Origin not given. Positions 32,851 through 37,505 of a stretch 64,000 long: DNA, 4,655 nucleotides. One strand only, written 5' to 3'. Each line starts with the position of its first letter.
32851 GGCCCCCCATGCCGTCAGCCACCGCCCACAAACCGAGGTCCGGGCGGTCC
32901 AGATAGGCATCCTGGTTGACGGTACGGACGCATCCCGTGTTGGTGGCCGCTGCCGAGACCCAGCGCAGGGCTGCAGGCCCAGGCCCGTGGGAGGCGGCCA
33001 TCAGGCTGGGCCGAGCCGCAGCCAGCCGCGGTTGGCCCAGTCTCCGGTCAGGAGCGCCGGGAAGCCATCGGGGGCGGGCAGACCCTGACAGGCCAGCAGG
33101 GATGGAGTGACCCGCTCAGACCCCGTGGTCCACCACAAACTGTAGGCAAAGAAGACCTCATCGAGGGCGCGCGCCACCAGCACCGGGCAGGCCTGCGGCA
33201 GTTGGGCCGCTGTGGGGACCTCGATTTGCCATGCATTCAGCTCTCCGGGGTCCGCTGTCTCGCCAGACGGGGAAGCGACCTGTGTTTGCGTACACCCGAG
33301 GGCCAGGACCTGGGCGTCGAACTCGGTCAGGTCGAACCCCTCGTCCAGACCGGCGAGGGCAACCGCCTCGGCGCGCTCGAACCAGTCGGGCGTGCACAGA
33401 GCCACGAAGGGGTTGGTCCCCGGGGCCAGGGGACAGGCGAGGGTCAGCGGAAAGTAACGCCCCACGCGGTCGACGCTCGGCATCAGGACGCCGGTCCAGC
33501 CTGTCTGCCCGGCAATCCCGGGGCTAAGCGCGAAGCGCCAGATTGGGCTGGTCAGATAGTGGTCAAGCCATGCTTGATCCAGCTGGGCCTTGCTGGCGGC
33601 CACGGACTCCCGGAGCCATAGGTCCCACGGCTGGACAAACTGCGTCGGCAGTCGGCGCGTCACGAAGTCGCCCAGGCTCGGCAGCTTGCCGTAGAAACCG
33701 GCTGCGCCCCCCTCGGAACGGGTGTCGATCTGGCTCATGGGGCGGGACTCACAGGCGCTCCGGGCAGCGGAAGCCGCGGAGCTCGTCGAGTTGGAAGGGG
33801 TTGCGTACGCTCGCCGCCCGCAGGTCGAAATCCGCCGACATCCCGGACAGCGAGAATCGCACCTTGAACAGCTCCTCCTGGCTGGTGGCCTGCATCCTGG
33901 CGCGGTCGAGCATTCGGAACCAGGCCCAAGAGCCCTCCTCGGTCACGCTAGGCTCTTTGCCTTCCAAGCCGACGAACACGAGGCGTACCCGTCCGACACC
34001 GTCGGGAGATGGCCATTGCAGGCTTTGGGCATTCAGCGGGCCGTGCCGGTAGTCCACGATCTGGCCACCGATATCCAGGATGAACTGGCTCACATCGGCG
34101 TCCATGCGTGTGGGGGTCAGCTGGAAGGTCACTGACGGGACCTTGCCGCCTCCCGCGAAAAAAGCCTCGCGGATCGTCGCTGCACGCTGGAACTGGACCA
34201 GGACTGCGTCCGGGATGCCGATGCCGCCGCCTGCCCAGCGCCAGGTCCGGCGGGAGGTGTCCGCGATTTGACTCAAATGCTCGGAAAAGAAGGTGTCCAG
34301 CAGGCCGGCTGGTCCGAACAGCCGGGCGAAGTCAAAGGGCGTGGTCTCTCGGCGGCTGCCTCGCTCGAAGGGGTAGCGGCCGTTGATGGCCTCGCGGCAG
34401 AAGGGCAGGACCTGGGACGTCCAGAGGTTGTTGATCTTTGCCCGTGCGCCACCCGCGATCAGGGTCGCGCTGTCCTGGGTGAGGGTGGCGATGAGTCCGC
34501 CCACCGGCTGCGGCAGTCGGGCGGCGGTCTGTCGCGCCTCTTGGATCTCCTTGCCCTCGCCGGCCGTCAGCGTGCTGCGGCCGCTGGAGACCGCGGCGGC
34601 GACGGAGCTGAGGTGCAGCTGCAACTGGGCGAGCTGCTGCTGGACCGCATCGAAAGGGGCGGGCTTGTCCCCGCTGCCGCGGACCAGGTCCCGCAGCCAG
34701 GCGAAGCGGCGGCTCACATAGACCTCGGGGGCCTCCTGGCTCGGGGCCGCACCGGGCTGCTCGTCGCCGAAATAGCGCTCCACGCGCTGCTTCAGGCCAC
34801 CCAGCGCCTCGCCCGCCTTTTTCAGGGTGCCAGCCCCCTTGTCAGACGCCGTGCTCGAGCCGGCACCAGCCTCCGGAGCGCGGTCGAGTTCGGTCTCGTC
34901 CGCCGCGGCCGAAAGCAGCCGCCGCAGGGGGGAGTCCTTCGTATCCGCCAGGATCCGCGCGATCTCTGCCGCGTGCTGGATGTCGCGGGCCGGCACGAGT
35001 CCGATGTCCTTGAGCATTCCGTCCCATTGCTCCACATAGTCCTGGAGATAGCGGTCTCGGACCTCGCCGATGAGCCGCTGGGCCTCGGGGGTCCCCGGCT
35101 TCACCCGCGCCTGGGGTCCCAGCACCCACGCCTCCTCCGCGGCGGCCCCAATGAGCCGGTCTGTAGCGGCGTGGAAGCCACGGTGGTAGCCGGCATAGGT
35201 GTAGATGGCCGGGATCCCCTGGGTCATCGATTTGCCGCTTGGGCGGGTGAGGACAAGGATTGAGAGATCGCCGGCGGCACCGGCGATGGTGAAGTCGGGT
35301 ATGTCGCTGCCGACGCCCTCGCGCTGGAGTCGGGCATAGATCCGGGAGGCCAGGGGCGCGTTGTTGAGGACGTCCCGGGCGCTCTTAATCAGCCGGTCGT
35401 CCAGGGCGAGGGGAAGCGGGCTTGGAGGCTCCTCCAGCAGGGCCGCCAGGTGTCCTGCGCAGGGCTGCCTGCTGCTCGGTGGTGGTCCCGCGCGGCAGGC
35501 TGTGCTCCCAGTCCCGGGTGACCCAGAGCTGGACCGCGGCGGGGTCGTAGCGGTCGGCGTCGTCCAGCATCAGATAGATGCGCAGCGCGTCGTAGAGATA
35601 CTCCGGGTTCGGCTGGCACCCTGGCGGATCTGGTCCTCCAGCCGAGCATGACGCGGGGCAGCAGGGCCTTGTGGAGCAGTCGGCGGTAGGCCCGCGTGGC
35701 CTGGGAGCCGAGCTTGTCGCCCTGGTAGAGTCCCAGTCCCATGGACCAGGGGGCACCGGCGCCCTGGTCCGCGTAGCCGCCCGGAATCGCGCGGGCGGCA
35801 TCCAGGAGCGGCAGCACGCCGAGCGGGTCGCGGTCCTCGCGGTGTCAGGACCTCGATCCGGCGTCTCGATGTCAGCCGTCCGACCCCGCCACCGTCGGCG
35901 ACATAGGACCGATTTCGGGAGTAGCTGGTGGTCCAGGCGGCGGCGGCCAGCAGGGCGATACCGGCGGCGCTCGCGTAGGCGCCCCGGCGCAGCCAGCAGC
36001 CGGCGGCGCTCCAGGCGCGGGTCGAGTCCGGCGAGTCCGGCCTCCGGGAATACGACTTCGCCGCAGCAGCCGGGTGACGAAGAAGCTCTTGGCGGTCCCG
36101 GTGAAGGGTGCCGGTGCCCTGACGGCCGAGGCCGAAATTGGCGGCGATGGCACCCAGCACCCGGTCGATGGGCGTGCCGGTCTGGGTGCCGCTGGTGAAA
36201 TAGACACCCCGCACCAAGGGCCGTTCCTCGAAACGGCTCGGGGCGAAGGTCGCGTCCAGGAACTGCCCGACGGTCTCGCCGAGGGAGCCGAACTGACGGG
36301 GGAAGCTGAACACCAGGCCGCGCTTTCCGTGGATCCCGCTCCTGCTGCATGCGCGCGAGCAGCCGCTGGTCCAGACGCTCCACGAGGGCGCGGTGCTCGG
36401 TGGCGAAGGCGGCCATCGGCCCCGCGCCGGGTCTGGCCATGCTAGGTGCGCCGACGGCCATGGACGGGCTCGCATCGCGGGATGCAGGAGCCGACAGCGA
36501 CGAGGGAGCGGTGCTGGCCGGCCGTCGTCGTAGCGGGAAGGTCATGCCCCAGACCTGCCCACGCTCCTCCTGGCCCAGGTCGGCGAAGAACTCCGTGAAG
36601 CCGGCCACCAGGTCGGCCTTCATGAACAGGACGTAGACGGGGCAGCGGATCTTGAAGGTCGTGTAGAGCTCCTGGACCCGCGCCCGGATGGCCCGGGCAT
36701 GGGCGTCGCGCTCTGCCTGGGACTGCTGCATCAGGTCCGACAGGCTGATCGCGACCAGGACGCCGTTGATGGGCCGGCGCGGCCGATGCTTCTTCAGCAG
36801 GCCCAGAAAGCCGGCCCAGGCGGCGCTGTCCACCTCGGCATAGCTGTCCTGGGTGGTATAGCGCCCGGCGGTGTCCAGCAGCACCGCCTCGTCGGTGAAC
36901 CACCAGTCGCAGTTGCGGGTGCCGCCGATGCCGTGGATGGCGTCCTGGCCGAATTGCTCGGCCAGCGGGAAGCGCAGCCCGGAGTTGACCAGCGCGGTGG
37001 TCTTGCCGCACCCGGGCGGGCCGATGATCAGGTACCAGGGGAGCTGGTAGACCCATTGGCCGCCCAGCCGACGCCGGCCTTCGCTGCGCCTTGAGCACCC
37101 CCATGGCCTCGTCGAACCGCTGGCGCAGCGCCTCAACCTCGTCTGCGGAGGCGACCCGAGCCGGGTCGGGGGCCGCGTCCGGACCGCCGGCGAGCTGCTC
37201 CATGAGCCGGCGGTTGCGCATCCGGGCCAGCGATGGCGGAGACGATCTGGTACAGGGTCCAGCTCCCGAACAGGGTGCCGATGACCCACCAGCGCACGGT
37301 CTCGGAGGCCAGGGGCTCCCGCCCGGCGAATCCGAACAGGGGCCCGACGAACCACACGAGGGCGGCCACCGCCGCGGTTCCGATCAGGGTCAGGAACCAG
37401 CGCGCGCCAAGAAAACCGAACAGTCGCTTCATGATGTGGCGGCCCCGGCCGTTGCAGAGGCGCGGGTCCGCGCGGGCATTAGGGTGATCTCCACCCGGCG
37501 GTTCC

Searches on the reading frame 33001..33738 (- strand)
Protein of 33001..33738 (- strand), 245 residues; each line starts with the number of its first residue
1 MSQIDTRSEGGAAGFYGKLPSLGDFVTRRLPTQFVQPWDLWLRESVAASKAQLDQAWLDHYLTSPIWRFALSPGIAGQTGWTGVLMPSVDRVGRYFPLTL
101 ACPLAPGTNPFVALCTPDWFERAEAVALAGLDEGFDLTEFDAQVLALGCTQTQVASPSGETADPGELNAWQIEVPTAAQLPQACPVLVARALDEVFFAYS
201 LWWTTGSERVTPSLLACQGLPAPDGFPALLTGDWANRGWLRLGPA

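Call 8: search_protein_families(library=pfam, proteins=[window:33001-33738:-], max_evalue=0.01)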
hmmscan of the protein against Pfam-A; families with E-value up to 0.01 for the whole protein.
window:33001-33738:- (245 aa): 1 family
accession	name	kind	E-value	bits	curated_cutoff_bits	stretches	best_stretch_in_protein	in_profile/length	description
PF09867.14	TagF_N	-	3.8e-47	160.1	27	1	14-146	1-134/135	TagF N-terminal domain, Type VI secretion system-associated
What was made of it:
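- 33001..33738 (-): tagF. Pfam TagF_N 3.8e-47 (call 8).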

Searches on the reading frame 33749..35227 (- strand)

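Call 8: search_protein_families(library=pfam, proteins=[window:33749-35227:-], max_evalue=0.01)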
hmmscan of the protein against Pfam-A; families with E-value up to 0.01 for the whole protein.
window:33749-35227:- (492 aa): 3 families
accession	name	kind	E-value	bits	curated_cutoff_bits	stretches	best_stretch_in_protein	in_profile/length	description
PF06761.17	IcmF-related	-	5.9e-31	108.5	27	1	2-112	199-307/308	Intracellular multiplication and human macrophage-killing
PF06744.18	IcmF_C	-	2.4e-30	105.3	26.7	1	368-473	1-106/106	Type VI secretion protein IcmF C2-like domain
PF21070.2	IcmF_helical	-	0.00094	19.8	24.1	1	263-330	4-71/106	Type VI secretion protein IcmF helical domain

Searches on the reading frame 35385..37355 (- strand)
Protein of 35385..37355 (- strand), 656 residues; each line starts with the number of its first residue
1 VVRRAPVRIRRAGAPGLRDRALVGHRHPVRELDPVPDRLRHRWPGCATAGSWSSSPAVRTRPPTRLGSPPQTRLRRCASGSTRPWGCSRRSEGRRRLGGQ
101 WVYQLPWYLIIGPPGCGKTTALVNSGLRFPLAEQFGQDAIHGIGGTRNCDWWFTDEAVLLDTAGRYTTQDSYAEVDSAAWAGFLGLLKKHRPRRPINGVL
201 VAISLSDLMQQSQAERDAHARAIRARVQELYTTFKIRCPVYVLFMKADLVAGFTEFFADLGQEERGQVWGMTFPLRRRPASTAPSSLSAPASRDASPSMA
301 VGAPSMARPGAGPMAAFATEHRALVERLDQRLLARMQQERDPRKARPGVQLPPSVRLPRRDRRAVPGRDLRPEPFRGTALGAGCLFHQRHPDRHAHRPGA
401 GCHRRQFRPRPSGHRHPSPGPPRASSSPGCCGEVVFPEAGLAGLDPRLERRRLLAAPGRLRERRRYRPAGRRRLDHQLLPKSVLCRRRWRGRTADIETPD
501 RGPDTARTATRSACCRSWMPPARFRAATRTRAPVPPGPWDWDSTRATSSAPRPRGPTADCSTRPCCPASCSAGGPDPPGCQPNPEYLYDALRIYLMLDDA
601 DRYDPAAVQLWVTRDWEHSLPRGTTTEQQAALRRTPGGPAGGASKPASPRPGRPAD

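Call 8: search_protein_families(library=pfam, proteins=[window:35385-37355:-], max_evalue=0.01)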
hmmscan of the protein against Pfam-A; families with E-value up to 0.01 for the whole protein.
window:35385-37355:- (656 aa): 2 families
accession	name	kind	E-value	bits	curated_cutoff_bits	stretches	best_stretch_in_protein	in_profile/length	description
PF14331.11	IcmF-related_N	-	9.7e-59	199.2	25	2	174-283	2-111/259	IcmF-related N-terminal domain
PF06761.17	IcmF-related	-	5e-13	49.6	27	1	582-632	69-119/308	Intracellular multiplication and human macrophage-killing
